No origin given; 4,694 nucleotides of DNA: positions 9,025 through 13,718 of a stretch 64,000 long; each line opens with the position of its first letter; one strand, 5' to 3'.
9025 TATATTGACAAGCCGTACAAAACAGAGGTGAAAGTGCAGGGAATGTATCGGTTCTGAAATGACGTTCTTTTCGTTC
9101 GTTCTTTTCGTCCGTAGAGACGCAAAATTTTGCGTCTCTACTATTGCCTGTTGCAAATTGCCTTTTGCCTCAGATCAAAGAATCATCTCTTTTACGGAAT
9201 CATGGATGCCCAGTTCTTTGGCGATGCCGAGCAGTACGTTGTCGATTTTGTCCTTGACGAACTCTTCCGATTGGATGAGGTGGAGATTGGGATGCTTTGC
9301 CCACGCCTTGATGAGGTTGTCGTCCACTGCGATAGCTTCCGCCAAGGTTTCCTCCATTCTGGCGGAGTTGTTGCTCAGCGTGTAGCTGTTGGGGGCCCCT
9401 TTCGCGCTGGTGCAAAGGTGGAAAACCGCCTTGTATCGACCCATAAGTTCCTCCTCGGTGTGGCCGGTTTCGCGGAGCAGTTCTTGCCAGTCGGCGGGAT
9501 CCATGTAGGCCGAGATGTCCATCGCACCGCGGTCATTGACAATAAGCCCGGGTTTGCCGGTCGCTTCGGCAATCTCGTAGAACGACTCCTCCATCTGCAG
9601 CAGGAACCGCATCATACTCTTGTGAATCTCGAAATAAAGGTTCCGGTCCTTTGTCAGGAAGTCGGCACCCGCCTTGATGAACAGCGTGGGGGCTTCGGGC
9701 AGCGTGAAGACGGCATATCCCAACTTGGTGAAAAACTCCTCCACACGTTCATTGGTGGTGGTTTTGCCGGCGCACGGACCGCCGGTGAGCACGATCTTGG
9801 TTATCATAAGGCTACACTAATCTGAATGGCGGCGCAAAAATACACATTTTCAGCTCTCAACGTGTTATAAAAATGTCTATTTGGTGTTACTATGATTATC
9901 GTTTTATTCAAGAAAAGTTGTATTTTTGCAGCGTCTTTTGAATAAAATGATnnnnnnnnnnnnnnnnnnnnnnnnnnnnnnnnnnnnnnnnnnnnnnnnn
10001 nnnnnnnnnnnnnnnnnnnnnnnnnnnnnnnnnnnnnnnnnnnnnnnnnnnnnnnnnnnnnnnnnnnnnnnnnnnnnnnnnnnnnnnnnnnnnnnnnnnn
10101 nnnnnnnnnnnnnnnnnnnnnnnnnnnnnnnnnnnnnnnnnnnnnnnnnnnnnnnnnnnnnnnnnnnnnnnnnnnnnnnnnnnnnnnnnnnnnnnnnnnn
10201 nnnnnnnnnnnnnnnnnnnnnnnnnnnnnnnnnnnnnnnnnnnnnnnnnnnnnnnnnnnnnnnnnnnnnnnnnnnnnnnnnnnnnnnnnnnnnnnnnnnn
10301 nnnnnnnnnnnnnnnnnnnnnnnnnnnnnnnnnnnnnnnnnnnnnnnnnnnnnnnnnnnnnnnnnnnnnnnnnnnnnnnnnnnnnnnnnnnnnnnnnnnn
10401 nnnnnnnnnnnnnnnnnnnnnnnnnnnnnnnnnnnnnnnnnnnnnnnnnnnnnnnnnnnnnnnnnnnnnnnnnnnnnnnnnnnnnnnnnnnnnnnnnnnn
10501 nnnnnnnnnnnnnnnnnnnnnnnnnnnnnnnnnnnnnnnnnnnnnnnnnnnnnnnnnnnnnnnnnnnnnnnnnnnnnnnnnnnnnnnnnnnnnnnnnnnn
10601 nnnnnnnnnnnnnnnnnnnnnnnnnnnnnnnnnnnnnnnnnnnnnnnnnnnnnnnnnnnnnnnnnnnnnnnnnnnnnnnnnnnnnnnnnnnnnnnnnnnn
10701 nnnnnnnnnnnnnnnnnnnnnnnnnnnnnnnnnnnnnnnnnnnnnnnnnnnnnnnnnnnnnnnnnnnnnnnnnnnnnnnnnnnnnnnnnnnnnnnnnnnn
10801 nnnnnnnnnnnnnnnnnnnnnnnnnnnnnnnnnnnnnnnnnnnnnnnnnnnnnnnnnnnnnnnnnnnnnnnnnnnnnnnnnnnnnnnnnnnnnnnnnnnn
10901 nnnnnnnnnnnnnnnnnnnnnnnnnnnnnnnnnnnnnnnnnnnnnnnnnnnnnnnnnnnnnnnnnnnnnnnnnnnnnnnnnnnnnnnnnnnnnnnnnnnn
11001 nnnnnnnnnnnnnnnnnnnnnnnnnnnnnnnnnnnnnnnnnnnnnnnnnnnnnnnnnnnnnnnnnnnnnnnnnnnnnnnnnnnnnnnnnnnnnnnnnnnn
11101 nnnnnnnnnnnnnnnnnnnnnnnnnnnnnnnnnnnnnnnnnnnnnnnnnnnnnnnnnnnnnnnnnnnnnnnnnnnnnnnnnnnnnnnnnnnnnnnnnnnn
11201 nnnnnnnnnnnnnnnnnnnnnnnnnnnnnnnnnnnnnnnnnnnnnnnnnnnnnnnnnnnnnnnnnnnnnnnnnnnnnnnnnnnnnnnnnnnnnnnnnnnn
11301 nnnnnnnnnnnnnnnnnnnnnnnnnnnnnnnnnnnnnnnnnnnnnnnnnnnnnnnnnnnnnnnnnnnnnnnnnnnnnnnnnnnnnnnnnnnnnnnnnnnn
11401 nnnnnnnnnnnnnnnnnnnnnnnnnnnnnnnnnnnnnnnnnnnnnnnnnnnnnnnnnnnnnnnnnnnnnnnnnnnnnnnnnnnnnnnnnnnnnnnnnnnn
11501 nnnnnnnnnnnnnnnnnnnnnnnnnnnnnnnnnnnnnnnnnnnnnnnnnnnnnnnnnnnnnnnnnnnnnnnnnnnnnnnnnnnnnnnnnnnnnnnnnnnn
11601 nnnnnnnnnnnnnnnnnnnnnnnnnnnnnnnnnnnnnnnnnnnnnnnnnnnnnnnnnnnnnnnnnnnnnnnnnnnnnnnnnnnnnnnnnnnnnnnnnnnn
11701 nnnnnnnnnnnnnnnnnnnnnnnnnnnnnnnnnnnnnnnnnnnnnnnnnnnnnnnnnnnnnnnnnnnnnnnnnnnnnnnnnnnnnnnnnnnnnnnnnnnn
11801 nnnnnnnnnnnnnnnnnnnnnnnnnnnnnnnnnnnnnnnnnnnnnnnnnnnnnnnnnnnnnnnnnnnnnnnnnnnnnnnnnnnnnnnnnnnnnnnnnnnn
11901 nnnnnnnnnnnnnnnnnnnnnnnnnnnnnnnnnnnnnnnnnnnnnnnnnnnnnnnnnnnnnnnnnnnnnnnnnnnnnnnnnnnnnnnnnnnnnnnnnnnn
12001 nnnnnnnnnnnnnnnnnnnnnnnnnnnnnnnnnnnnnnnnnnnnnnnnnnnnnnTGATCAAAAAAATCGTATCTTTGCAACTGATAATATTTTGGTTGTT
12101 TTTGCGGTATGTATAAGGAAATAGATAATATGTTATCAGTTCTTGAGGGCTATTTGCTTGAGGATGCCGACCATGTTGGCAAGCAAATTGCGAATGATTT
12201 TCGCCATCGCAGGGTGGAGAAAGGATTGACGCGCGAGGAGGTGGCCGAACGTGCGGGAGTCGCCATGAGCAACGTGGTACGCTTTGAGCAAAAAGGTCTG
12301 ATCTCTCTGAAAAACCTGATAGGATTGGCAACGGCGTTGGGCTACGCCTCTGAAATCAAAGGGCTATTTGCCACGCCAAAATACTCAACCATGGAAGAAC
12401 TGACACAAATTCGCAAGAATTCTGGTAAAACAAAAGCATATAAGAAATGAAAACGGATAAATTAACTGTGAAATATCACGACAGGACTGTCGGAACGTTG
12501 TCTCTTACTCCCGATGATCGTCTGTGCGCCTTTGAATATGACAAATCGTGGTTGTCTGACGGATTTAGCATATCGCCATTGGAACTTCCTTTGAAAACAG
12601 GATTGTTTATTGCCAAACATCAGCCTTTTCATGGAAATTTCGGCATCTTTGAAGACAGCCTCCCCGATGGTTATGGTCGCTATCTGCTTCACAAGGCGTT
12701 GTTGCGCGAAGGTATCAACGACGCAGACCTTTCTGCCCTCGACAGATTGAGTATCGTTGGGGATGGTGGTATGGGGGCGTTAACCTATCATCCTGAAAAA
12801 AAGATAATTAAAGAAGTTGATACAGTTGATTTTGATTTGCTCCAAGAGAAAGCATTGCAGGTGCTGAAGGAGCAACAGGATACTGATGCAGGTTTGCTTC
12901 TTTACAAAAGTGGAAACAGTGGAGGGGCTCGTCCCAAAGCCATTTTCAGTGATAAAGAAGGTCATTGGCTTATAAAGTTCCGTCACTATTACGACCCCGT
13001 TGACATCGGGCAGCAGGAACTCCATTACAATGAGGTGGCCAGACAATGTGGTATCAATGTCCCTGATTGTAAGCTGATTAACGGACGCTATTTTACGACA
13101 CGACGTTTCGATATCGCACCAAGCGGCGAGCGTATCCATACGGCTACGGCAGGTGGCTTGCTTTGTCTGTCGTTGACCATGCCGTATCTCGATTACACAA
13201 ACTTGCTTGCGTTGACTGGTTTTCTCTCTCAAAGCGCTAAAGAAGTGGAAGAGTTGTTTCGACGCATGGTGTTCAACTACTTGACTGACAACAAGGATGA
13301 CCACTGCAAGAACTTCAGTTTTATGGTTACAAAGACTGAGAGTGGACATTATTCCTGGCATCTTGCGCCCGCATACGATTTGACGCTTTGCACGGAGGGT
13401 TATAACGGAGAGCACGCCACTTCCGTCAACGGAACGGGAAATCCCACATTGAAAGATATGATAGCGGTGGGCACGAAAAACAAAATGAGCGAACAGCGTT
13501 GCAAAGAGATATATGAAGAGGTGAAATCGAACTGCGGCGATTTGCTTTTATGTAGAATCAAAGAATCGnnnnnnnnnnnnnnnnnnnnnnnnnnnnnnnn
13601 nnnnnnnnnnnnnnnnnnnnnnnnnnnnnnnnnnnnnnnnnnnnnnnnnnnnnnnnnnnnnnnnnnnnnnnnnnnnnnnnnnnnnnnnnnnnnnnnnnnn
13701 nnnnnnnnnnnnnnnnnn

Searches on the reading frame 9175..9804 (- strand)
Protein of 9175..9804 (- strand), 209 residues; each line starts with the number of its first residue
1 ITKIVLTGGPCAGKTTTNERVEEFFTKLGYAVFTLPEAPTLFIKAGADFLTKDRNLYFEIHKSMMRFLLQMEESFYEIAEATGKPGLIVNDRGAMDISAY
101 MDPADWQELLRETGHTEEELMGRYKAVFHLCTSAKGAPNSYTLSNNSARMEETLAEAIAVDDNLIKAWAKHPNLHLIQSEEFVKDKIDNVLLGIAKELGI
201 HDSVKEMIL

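Call 3: search_protein_families(library=pfam, proteins=[window:9175-9804:-], max_evalue=0.01)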
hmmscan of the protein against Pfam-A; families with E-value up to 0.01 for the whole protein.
window:9175-9804:- (209 aa): 2 families
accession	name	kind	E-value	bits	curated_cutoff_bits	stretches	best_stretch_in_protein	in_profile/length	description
PF13521.12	AAA_28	-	3.7e-20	73.2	27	1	3-173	1-151/164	AAA domain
PF08433.16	KTI12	-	0.0063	16.5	22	0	4-38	4-38/271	Chromatin associated protein KTI12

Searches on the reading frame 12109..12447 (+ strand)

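Call 3: search_protein_families(library=pfam, proteins=[window:12109-12447:+], max_evalue=0.01)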
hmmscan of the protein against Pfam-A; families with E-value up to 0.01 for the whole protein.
window:12109-12447:+ (113 aa): 3 families
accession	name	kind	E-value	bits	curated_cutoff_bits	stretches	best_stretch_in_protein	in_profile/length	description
PF01381.28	HTH_3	-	1.1e-07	32.3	23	1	33-79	3-50/55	Helix-turn-helix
PF13560.12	HTH_31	-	7.9e-06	26.5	27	1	31-61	6-36/64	Helix-turn-helix domain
PF00157.23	Pou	-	0.002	18.4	27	1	25-74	7-61/72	Pou domain - N-terminal to homeobox domain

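Call 4: search_protein_families(library=padloc, proteins=[window:12109-12447:+], max_evalue=0.01)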
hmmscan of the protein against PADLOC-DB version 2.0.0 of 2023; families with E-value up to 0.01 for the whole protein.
window:12109-12447:+ (113 aa): 3 families
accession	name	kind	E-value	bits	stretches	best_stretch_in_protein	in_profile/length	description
PDLC04142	capH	-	0.00096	18.2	1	29-88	9-60/103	capH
PDLC03664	Control_protein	-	0.0021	16.5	1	29-78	16-66/74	control protein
PDLC03949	RmrA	-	0.0031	14.4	1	34-82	10-59/363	-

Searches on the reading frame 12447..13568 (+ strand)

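Call 3: search_protein_families(library=pfam, proteins=[window:12447-13568:+], max_evalue=0.01)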
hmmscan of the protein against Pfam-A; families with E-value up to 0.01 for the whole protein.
window:12447-13568:+ (374 aa): 2 families
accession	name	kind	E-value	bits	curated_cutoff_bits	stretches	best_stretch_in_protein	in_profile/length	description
PF07804.18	HipA_C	-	9e-42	143.6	30.5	1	158-362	3-208/213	HipA-like C-terminal domain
PF13657.11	Couple_hipA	-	3.5e-17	63.2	22.5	1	6-114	1-98/99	HipA N-terminal domain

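Call 4: search_protein_families(library=padloc, proteins=[window:12447-13568:+], max_evalue=0.01)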
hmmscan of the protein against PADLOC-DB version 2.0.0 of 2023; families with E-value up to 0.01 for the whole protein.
window:12447-13568:+ (374 aa): 2 families
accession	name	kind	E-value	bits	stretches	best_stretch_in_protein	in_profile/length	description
PDLC04340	PDC-M03A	-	4.4e-05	21.1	1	260-312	121-167/280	-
PDLC04339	PDC-M03A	-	0.0075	13.6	0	265-315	132-179/293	-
